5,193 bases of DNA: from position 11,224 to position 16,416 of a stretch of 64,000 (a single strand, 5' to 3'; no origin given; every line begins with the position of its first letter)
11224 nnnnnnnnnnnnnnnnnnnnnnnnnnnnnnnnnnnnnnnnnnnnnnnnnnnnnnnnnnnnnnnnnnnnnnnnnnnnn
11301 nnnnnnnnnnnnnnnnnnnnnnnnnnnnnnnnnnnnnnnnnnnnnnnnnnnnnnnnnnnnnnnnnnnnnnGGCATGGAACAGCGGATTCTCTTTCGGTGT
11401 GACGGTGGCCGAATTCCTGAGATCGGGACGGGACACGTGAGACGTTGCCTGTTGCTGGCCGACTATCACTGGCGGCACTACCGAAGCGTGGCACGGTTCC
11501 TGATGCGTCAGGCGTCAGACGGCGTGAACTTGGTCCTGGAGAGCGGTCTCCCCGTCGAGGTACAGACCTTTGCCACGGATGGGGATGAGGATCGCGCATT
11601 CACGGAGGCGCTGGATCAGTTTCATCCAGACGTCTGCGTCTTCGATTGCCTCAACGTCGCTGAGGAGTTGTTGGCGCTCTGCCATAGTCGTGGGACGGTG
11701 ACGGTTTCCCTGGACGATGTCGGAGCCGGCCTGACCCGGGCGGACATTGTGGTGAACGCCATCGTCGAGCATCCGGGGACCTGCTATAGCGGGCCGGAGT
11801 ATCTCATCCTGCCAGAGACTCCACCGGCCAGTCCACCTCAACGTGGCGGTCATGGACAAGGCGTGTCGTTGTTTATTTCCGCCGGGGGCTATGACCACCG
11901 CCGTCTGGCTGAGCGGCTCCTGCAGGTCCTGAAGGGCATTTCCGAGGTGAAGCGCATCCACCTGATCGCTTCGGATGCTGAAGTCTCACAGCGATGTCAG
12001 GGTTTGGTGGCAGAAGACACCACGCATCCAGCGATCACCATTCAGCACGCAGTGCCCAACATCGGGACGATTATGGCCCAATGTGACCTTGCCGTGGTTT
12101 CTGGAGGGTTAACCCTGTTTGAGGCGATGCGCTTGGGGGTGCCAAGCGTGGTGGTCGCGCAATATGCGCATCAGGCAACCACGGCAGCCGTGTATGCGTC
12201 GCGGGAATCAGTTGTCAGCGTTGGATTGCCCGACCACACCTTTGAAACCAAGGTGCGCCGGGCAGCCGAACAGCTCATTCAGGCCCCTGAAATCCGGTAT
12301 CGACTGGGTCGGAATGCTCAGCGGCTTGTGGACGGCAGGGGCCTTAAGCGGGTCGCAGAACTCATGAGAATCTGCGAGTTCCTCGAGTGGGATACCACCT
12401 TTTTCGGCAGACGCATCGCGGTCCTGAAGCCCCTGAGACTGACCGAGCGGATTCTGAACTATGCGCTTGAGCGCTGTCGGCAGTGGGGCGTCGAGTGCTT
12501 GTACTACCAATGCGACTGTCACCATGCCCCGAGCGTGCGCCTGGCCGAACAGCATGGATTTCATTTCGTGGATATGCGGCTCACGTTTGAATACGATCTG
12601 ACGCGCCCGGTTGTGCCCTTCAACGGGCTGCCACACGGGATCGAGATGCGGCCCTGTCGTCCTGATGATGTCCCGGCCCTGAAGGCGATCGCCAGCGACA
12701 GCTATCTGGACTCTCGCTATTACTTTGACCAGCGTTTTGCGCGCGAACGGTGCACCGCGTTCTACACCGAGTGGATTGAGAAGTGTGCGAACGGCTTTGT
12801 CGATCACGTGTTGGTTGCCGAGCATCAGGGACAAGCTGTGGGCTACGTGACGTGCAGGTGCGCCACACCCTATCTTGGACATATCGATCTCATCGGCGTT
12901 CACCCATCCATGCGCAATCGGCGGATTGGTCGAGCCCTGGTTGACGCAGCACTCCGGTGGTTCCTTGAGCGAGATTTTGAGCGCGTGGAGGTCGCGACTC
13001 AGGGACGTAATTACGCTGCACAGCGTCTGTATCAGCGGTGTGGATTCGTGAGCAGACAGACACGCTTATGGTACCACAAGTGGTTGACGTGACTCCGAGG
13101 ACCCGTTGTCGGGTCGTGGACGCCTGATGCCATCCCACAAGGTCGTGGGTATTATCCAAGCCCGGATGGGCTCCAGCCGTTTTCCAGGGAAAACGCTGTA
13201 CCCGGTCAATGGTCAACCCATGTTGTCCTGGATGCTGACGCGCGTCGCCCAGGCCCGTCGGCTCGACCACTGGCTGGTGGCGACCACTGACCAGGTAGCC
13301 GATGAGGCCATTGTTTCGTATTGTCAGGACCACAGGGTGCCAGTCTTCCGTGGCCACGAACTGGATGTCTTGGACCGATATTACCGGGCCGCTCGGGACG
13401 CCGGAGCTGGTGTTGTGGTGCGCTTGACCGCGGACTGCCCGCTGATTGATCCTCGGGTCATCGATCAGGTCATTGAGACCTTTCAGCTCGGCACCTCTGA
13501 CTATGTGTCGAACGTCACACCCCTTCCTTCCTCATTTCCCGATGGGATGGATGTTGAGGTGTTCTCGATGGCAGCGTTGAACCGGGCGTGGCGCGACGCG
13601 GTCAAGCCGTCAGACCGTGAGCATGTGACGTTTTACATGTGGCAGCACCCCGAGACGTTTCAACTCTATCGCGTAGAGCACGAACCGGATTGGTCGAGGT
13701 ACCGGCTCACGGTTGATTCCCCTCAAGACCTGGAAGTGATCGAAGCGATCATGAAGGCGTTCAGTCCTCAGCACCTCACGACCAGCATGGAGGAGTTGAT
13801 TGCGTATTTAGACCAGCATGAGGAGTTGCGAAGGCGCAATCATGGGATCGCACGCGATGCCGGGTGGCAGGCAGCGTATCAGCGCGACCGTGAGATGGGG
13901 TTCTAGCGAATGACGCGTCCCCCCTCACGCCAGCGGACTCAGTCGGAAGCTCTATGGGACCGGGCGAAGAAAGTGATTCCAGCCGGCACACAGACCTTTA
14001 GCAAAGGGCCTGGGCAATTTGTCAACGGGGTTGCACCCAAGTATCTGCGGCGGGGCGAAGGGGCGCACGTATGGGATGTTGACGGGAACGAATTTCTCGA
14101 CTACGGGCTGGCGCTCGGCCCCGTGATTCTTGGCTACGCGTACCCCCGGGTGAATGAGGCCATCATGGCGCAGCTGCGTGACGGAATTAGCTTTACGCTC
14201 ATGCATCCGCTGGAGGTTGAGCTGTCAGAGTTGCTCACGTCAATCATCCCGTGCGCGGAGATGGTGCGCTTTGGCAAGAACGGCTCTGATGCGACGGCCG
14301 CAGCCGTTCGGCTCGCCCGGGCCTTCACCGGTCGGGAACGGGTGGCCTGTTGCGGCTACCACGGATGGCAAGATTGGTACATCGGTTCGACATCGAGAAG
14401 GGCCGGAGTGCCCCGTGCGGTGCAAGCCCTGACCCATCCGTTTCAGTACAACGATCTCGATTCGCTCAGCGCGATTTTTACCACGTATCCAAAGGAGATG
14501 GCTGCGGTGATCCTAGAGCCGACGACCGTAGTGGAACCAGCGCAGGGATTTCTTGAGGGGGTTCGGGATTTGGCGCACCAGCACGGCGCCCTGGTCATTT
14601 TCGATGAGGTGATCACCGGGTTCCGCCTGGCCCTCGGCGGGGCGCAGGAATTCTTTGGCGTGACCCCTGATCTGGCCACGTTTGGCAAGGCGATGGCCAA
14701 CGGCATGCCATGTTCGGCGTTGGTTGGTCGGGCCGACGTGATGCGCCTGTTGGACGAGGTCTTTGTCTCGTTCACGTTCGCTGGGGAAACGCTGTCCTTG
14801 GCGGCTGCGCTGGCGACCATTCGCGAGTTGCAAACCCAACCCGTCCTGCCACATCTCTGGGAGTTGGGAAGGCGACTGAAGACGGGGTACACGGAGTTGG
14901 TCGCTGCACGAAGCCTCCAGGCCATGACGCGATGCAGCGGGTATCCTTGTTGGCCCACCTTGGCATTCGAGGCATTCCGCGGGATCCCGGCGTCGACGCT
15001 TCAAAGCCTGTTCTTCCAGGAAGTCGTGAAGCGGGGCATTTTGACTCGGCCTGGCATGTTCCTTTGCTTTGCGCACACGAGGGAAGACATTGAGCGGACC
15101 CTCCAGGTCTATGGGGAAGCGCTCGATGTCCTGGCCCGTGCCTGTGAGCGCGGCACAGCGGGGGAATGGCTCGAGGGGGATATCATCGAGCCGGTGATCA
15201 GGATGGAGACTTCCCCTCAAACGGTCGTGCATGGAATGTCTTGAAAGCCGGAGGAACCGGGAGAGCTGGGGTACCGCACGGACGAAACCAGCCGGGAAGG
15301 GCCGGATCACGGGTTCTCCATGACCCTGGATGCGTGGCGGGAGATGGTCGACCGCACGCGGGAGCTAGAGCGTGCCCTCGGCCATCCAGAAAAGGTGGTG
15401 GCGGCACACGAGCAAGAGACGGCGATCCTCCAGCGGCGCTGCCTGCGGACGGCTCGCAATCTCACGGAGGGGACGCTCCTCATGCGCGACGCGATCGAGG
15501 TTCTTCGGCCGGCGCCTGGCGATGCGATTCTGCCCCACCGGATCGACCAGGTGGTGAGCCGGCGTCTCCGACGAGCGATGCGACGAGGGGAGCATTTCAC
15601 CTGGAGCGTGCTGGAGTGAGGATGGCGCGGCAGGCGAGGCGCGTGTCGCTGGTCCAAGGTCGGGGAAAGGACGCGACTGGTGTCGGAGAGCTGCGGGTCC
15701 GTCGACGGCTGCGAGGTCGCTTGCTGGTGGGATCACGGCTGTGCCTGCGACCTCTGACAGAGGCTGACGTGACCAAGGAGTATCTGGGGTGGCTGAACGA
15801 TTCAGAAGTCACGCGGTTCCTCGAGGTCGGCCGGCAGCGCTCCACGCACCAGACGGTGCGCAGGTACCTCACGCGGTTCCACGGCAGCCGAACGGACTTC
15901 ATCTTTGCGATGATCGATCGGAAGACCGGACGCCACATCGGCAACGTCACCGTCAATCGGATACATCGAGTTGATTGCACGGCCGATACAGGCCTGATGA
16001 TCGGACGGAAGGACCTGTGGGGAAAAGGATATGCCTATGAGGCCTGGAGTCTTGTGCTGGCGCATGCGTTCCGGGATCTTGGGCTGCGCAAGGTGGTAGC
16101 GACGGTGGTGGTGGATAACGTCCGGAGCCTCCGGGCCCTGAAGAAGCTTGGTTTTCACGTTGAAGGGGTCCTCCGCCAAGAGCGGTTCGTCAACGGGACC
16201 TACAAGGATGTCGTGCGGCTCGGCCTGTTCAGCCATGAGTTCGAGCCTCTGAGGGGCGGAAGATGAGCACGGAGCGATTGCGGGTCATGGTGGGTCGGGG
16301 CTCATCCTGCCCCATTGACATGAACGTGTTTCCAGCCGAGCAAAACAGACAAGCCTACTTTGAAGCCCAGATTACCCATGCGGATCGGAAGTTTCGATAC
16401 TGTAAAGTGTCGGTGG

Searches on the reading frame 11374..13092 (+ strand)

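Call 27: search_protein_families(library=pfam, proteins=[window:11374-13092:+], max_evalue=0.0001)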
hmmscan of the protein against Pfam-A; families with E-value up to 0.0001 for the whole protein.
window:11374-13092:+ (572 aa): 5 families
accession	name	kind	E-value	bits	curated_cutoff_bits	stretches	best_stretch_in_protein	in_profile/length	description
PF00583.31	Acetyltransf_1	-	5.7e-23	81.8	20.7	1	462-558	19-116/116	Acetyltransferase (GNAT) family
PF13508.13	Acetyltransf_7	-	7.4e-15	55.5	27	1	477-559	3-83/84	Acetyltransferase (GNAT) domain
PF13302.13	Acetyltransf_3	-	1.4e-13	52.1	25.4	1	424-559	3-138/138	Acetyltransferase (GNAT) domain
PF13673.13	Acetyltransf_10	-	7.3e-10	39.3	23.6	1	477-560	31-109/128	Acetyltransferase (GNAT) domain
PF08445.16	FR47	-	4e-05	24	22.1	1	493-566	13-85/86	FR47-like protein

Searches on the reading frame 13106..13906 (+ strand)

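Call 27: search_protein_families(library=pfam, proteins=[window:13106-13906:+], max_evalue=0.0001)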
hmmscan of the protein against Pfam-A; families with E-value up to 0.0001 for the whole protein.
window:13106-13906:+ (266 aa): 2 families
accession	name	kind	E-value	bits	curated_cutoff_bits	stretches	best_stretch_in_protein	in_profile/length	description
PF02348.25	CTP_transf_3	-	7.5e-32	111.3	22.6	1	14-215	1-205/217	Cytidylyltransferase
PF12804.13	NTP_transf_3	-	7.3e-10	39.7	27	1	20-131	11-116/160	MobA-like NTP transferase domain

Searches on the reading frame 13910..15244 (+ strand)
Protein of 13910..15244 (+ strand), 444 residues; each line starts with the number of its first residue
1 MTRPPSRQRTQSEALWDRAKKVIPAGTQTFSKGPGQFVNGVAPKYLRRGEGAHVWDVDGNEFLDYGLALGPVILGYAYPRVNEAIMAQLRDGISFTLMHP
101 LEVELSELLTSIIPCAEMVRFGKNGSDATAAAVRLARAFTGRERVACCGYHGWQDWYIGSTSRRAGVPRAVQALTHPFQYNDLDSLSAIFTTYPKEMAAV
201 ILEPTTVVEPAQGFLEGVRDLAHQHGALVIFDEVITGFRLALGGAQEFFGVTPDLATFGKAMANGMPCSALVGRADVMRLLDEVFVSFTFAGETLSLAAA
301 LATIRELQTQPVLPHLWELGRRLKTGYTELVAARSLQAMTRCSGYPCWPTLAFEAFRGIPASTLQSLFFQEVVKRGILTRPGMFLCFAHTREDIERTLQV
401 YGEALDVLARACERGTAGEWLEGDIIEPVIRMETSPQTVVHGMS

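Call 28: search_protein_families(library=pfam, proteins=[window:13910-15244:+], max_evalue=0.0001)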
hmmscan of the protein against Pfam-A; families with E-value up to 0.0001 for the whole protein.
window:13910-15244:+ (444 aa): 1 family
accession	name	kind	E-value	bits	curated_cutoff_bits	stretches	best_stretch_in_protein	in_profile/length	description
PF00202.27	Aminotran_3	-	1.3e-47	162.9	30.5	1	46-334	13-333/403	Aminotransferase class-III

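Call 31: search_protein_families(library=ncbifam, proteins=[window:13910-15244:+], max_evalue=1e-10)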
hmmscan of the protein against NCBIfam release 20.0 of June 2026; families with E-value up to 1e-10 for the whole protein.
window:13910-15244:+ (444 aa): 66 families (the best 25 are shown)
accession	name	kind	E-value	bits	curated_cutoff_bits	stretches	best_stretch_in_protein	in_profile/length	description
NF004856.0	PRK06209.1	equivalog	7.9e-134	446.5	486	1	8-434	7-441/450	glutamate-1-semialdehyde 2,1-aminomutase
NF000818.0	PRK00062.1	subfamily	1.7e-88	297.2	398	1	9-407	3-426/429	glutamate-1-semialdehyde 2,1-aminomutase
TIGR00713.1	hemL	equivalog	1.7e-83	280.6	527.3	1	12-405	2-420/423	glutamate-1-semialdehyde 2,1-aminomutase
NF041362.1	GntE_guanitoxin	equivalog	1.9e-83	280.4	525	1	9-398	5-426/426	guanitoxin biosynthesis PLP-dependent transaminase GntE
NF009055.0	PRK12389.1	equivalog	4.2e-77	259.6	637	1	8-409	2-429/431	glutamate-1-semialdehyde 2,1-aminomutase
NF001864.0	PRK00615.1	equivalog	5.1e-44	150.5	706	1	13-399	8-420/433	glutamate-1-semialdehyde aminotransferase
NF002874.0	PRK03244.1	equivalog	6.6e-42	143.7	457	1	40-330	23-322/399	acetylornithine transaminase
NF005993.0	PRK08117.1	subfamily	1.8e-40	138.9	574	2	183-332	192-348/433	aspartate aminotransferase family protein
NF004426.0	PRK05769.1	equivalog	2.6e-40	138.5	552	2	190-378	213-404/441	acetyl ornithine aminotransferase family protein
NF006368.0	PRK08593.1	equivalog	7.7e-40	136.8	570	2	182-330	193-348/448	aspartate aminotransferase family protein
TIGR00707.1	argD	subfamily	8.5e-40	136.7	410.05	1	45-334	12-313/381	acetylornithine/succinylornithine family transaminase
NF004718.0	PRK06062.1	subfamily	3e-38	131.5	472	1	41-336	37-366/454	hypothetical protein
NF006228.0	PRK08360.1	equivalog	3.2e-38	131.5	608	2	193-331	201-344/443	aspartate aminotransferase family protein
NF005453.0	PRK07046.1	subfamily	4.7e-38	130.9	425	1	43-408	58-451/453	transaminase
TIGR00700.1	GABAtrnsam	equivalog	1.1e-36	126.3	506.65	1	40-333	13-339/420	4-aminobutyrate--2-oxoglutarate transaminase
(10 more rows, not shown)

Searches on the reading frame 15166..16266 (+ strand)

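Call 28: search_protein_families(library=pfam, proteins=[window:15166-16266:+], max_evalue=0.0001)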
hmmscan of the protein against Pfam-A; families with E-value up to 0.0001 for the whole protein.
window:15166-16266:+ (366 aa): 4 families
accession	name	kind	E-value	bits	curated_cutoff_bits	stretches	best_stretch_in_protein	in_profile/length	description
PF13302.13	Acetyltransf_3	-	4.2e-30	105.7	25.4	1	191-331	1-138/138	Acetyltransferase (GNAT) domain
PF13420.13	Acetyltransf_4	-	5.1e-09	36.8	24.3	1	195-348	2-152/155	Acetyltransferase (GNAT) domain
PF13523.12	Acetyltransf_8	-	1e-07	32.1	27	1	208-334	11-141/145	Acetyltransferase (GNAT) domain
PF00583.31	Acetyltransf_1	-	2.1e-07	31.7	20.7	1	242-330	31-116/116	Acetyltransferase (GNAT) family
